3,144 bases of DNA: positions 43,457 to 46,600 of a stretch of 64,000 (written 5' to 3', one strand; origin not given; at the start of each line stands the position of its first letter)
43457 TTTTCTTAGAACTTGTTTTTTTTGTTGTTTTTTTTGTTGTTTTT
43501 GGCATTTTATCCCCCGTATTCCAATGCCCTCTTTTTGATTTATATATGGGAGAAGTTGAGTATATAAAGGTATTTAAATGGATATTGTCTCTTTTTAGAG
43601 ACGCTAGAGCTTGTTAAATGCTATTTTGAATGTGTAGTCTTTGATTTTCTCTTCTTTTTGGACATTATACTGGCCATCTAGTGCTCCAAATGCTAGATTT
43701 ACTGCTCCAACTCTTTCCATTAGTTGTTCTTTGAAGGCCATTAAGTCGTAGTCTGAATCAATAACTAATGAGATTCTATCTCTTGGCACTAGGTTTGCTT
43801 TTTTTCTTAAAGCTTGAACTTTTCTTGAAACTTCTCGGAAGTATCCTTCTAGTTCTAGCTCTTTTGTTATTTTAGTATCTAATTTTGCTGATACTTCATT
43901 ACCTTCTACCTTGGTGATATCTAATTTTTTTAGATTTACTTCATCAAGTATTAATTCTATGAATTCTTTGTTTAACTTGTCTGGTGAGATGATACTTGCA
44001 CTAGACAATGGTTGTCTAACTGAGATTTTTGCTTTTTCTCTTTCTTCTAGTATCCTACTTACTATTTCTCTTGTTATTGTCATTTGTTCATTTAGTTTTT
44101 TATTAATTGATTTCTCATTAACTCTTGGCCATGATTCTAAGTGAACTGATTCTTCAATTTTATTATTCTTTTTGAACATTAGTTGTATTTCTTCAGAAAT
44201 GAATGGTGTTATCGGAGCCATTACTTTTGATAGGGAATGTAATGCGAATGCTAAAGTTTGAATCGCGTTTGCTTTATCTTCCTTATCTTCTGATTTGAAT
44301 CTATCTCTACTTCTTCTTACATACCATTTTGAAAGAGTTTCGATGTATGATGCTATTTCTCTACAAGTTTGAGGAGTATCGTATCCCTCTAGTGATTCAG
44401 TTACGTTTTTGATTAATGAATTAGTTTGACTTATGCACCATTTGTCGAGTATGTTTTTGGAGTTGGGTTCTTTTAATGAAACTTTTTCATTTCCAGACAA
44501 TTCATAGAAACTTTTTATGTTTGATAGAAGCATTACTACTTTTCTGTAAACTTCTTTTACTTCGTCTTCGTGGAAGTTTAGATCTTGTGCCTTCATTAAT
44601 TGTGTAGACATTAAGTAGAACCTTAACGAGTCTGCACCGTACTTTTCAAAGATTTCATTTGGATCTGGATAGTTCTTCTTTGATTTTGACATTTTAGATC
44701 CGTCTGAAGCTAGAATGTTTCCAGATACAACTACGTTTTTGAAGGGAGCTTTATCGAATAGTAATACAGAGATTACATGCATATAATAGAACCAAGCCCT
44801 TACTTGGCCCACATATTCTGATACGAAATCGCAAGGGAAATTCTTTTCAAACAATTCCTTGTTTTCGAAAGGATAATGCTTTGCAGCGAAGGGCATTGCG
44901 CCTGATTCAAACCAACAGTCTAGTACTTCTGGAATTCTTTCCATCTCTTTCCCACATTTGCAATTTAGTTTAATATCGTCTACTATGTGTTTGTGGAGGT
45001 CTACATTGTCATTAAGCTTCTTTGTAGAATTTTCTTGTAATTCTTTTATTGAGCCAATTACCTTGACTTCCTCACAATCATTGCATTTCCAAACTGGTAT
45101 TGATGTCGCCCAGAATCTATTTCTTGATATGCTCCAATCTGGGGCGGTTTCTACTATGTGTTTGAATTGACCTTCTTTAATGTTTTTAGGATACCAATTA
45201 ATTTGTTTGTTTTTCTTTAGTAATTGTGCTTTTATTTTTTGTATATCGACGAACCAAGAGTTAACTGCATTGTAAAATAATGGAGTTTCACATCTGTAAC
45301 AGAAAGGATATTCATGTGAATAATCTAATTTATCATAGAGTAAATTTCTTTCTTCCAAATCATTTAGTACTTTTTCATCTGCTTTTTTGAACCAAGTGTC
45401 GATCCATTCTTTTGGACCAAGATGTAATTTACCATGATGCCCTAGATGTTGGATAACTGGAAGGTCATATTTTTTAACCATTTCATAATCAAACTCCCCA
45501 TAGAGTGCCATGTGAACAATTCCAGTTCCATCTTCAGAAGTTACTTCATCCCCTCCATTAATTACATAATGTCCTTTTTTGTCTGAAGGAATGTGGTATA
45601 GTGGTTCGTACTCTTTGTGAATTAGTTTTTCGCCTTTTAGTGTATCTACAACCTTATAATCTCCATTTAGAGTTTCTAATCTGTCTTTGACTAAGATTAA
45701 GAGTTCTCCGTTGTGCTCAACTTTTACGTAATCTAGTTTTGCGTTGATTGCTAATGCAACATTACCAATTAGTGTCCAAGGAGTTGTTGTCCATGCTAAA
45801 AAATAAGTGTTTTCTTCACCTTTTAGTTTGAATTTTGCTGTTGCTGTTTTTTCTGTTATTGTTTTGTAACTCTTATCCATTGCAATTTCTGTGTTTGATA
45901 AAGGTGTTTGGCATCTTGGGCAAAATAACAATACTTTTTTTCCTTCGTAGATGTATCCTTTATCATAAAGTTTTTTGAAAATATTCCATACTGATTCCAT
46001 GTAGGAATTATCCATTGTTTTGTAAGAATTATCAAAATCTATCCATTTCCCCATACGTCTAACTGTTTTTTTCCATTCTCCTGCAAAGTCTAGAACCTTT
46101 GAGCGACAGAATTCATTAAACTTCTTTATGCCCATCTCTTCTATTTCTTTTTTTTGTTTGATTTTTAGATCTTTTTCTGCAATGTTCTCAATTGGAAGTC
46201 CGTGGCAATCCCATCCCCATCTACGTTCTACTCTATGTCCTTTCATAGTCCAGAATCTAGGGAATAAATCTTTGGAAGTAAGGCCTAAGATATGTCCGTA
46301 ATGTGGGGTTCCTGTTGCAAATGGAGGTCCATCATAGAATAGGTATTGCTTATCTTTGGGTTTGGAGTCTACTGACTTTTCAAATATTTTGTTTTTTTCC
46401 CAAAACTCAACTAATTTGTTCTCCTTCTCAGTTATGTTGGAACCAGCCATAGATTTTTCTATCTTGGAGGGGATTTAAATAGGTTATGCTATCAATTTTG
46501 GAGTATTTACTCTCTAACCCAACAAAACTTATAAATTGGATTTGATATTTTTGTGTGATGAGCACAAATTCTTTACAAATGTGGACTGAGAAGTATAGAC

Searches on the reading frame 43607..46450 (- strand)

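Call 40: search_protein_families(library=pfam, proteins=[window:43607-46450:-], max_evalue=0.001)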
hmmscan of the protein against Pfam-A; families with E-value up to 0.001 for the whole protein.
window:43607-46450:- (948 aa): 5 families
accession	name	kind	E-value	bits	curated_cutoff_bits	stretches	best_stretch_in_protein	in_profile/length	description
PF00133.28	tRNA-synt_1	-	6.2e-135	450.6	22.7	1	13-623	2-412/414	tRNA synthetases class I (I, L, M and V)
PF08264.19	Anticodon_1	-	1.4e-28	100.1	25.1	1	669-816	1-145/148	Anticodon-binding domain of tRNA ligase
PF09334.17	tRNA-synt_1g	-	2e-25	89.8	20.1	2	43-191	8-137/391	tRNA synthetases class I (M)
PF19302.4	DUF5915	-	1.2e-11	44.9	27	1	778-947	30-194/195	Domain of unknown function (DUF5915)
PF01406.26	tRNA-synt_1e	-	2.1e-05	24.5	27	1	565-634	233-299/301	tRNA synthetases class I (C) catalytic domain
